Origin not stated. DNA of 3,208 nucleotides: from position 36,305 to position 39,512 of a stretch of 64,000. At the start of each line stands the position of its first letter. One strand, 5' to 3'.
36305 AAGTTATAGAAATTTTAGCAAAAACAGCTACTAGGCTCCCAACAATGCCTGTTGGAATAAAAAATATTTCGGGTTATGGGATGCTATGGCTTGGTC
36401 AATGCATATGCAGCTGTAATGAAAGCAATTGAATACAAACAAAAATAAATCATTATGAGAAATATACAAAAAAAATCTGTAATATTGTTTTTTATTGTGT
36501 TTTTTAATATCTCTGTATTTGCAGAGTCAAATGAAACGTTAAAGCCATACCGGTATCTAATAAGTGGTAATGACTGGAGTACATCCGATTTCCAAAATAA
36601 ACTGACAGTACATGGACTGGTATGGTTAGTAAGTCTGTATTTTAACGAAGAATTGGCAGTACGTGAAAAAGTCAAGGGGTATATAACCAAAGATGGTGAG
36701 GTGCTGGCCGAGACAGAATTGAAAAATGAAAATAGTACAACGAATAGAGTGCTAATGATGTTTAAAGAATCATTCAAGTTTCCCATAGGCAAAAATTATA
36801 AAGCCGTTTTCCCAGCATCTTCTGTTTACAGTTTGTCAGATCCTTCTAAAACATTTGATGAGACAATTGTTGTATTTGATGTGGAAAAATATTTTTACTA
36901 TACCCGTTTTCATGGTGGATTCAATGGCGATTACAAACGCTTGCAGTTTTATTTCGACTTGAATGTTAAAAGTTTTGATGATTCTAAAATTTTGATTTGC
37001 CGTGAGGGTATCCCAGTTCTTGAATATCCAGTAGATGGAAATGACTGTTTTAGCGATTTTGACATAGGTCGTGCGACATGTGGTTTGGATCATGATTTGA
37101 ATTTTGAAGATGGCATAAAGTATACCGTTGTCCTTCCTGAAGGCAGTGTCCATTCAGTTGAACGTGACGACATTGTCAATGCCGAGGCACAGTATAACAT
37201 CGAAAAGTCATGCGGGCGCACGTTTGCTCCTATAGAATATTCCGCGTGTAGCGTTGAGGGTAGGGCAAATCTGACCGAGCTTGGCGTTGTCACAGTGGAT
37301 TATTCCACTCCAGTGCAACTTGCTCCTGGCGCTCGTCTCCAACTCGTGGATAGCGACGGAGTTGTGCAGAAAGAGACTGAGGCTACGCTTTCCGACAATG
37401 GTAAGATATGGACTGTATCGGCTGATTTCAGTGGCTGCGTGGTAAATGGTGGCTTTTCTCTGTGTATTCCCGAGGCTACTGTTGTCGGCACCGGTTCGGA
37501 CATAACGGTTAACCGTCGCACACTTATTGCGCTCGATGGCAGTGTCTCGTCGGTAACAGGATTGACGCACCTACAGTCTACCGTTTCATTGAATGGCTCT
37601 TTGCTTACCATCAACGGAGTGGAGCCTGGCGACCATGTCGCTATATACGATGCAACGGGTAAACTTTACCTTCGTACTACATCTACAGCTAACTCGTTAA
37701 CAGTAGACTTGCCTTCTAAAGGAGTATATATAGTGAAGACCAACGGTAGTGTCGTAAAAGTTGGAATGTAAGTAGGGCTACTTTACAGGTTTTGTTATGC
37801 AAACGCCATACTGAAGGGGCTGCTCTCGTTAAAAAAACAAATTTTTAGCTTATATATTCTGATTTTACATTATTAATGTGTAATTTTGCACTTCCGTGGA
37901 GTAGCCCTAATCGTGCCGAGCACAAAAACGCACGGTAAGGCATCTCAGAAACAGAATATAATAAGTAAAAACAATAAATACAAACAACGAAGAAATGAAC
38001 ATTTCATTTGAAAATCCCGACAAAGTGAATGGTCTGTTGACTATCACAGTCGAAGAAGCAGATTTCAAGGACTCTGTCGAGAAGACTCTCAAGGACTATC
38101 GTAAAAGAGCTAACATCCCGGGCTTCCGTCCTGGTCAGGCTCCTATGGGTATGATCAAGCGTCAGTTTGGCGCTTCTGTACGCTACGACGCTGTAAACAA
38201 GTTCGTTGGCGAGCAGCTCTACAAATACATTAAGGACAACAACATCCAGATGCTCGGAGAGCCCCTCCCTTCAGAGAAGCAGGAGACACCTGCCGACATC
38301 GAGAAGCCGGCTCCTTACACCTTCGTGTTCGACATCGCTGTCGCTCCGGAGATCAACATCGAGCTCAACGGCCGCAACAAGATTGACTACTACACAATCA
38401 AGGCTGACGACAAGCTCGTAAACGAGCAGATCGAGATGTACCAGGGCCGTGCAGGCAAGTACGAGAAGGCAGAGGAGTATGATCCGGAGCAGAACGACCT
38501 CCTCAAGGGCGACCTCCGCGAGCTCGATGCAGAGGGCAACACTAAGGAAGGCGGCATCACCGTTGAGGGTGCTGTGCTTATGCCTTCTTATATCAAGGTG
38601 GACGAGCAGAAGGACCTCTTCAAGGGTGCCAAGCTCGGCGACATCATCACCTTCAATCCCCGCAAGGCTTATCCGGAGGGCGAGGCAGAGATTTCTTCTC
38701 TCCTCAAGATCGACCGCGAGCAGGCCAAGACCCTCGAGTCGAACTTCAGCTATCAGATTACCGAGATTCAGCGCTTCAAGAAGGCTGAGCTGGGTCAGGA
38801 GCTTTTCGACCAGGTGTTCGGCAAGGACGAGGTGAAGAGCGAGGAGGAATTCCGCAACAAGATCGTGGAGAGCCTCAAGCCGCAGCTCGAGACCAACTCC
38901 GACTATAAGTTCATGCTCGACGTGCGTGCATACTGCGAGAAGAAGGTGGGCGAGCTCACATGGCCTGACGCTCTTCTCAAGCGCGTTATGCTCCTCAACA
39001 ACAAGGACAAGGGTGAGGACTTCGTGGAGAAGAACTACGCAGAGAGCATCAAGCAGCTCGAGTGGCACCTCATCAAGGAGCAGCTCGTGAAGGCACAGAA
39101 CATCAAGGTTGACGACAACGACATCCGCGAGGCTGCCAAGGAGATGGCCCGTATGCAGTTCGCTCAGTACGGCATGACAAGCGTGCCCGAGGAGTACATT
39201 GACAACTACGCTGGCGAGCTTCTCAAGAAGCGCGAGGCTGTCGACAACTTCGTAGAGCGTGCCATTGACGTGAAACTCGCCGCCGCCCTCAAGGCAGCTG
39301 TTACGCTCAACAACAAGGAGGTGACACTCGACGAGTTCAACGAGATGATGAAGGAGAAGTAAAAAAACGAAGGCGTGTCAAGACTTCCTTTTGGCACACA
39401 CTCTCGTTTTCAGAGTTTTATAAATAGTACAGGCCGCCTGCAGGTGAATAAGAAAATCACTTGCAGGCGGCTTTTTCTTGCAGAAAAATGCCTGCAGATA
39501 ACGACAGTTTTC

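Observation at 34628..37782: Tandem surface-protein pair with variable heads and a homogenised constant T9SS tail, each copy preceded by a dead S8-peptidase stub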

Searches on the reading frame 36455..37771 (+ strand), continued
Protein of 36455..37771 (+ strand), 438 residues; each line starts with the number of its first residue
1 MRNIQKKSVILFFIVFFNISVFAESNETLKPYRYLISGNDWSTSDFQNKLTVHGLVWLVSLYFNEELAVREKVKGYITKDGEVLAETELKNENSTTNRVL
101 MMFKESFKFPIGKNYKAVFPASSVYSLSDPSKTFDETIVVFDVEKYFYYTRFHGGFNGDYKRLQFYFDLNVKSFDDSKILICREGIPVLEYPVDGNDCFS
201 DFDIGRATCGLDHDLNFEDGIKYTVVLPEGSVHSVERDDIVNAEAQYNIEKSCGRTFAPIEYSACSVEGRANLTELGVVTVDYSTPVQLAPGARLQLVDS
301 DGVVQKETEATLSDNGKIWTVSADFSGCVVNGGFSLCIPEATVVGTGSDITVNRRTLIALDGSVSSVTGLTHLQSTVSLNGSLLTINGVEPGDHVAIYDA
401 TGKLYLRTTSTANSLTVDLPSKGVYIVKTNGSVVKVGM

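Call 50: list_cluster_members(proteins=[P0001, P0003, P0002, P0004, P0005])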
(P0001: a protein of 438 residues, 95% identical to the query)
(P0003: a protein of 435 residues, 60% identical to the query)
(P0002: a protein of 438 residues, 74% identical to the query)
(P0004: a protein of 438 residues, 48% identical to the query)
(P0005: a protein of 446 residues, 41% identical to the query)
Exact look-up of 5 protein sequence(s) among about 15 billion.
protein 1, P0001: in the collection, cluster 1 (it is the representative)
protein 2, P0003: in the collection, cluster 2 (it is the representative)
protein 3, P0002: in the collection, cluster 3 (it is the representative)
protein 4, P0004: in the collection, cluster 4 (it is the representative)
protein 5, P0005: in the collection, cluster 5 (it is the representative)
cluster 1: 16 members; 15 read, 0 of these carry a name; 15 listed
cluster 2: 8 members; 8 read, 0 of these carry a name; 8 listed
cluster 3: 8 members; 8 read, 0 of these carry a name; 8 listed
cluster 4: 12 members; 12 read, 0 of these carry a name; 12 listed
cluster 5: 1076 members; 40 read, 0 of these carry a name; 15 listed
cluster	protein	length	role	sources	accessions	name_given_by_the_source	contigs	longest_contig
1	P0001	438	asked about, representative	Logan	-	-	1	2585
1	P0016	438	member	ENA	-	-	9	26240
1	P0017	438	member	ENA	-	-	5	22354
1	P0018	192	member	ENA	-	-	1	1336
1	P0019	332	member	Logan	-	-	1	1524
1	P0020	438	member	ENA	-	-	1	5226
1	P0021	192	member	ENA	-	-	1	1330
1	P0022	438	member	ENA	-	-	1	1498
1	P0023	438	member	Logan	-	-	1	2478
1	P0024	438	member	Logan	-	-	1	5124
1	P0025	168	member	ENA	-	-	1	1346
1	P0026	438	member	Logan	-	-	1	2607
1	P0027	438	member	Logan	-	-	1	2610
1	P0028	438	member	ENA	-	-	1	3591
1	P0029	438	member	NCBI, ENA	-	-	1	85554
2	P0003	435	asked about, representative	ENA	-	-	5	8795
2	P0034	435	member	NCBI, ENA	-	-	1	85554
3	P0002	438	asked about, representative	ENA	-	-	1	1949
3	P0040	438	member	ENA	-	-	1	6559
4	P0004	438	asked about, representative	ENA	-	-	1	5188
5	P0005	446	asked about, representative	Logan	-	-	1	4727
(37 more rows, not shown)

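Call 52: find_encoding_contigs(protein=P0016, flank=4000, max_places=10)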
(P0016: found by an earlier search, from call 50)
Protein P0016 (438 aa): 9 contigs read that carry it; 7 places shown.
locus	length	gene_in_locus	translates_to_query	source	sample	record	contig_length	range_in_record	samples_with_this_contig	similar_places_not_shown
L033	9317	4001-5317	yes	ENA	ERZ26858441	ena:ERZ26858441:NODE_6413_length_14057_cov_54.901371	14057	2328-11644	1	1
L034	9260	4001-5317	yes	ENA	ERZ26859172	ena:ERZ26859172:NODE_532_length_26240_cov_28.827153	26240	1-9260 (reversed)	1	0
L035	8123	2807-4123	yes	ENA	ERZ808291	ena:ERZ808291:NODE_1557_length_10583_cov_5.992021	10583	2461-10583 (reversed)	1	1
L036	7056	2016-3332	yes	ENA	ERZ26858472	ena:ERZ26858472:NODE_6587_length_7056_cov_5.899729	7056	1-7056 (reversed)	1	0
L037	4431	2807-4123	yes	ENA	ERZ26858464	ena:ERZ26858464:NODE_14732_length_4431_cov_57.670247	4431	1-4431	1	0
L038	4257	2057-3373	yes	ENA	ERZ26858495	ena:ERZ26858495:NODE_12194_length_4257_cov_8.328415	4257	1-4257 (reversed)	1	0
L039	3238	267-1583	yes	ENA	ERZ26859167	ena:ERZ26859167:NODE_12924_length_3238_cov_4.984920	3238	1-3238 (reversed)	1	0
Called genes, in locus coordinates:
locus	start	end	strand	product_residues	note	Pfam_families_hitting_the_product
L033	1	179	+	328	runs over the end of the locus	PF00251:Glyco_hydro_32N, PF22847:Glyco_hydro_43_rel, PF04616:Glyco_hydro_43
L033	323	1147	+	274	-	PF00005:ABC_tran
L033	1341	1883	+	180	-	PF00149:Metallophos, PF12850:Metallophos_2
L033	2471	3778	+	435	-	-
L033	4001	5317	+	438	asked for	-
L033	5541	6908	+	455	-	PF05697:Trigger_N, PF28537:FKBP-like_TF, PF28539:TF_C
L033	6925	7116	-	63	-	-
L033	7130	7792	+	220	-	PF00574:CLP_protease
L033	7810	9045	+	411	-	PF06689:zf-C4_ClpX, PF00493:MCM (weak), PF01078:Mg_chelatase (faint), PF07724:AAA_2, PF07728:AAA_5 (weak), PF00004:AAA, PF10431:ClpB_D2-small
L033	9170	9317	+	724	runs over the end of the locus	PF00270:DEAD, PF00271:Helicase_C, PF16124:RecQ_Zn_bind, PF09382:RQC, PF00570:HRDC, PF21220:RecQ-1-like_HTH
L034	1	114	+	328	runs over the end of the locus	PF00251:Glyco_hydro_32N, PF22847:Glyco_hydro_43_rel, PF04616:Glyco_hydro_43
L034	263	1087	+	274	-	PF00005:ABC_tran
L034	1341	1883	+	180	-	PF00149:Metallophos, PF12850:Metallophos_2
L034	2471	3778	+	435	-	-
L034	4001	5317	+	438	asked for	-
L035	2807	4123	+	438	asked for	-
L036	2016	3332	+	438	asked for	-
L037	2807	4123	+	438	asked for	-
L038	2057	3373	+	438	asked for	-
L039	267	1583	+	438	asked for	-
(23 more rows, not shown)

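Call 53: find_encoding_contigs(protein=P0040, flank=6000, max_places=4)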
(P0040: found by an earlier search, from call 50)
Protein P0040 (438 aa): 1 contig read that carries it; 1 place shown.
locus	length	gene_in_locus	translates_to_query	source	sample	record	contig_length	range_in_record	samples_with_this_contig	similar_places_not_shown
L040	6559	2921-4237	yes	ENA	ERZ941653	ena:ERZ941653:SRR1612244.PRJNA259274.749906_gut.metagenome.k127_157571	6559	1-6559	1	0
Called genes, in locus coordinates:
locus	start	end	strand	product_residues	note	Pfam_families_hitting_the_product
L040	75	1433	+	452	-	PF00082:Peptidase_S8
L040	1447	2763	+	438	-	PF19910:DUF6383 (faint)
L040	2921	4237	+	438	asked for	-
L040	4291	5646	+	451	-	PF00082:Peptidase_S8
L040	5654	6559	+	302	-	?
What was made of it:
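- Lineage 2 has the same head-1-then-head-2 order with a different relic breakpoint (L040, call 53).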

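Call 54: find_encoding_contigs(protein=P0017, flank=4000, max_places=6)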
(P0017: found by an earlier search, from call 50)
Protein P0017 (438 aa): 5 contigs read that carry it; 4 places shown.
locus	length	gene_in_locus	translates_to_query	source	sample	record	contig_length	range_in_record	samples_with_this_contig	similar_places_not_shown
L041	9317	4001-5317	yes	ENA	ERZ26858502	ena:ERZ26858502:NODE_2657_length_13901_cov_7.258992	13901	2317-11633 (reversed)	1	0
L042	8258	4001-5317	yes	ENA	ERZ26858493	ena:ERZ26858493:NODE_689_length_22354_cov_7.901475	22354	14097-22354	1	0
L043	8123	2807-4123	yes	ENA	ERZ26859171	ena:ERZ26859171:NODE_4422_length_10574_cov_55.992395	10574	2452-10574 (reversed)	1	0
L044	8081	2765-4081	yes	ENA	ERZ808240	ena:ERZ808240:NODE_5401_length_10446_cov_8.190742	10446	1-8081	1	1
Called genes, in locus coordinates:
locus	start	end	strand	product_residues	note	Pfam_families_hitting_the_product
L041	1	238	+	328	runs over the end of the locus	PF00251:Glyco_hydro_32N, PF22847:Glyco_hydro_43_rel, PF04616:Glyco_hydro_43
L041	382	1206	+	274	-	PF00005:ABC_tran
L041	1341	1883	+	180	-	PF00149:Metallophos, PF12850:Metallophos_2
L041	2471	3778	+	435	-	-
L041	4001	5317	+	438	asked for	-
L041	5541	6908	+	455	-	PF05697:Trigger_N, PF28537:FKBP-like_TF, PF28539:TF_C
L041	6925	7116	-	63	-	-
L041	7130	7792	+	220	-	PF00574:CLP_protease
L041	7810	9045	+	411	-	PF06689:zf-C4_ClpX, PF00493:MCM (weak), PF01078:Mg_chelatase (faint), PF07724:AAA_2, PF07728:AAA_5 (weak), PF00004:AAA, PF10431:ClpB_D2-small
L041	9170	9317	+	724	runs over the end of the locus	PF00270:DEAD, PF00271:Helicase_C, PF16124:RecQ_Zn_bind, PF09382:RQC, PF00570:HRDC, PF21220:RecQ-1-like_HTH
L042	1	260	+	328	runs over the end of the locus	PF00251:Glyco_hydro_32N, PF22847:Glyco_hydro_43_rel, PF04616:Glyco_hydro_43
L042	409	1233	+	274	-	PF00005:ABC_tran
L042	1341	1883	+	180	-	PF00149:Metallophos, PF12850:Metallophos_2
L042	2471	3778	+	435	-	-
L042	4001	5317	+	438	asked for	-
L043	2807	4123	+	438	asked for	-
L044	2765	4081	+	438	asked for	-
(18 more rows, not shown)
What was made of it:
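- Both heads and the unique junction at 36243/36244 are present in 11 further contigs assembled independently, from 11 samples (calls 52, 54).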

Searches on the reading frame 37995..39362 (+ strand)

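Call 9: search_protein_families(library=pfam, proteins=[window:37995-39362:+], max_evalue=0.1)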
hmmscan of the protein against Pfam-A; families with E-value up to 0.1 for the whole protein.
window:37995-39362:+ (455 aa): 2 families
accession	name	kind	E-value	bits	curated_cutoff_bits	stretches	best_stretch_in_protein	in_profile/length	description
PF05697.18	Trigger_N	-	2.7e-36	125.4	22.2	1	1-148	1-143/144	Bacterial trigger factor protein (TF)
PF05698.19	Trigger_C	-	2.6e-05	24.8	22.7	1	337-414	77-146/162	Bacterial trigger factor protein (TF) C-terminus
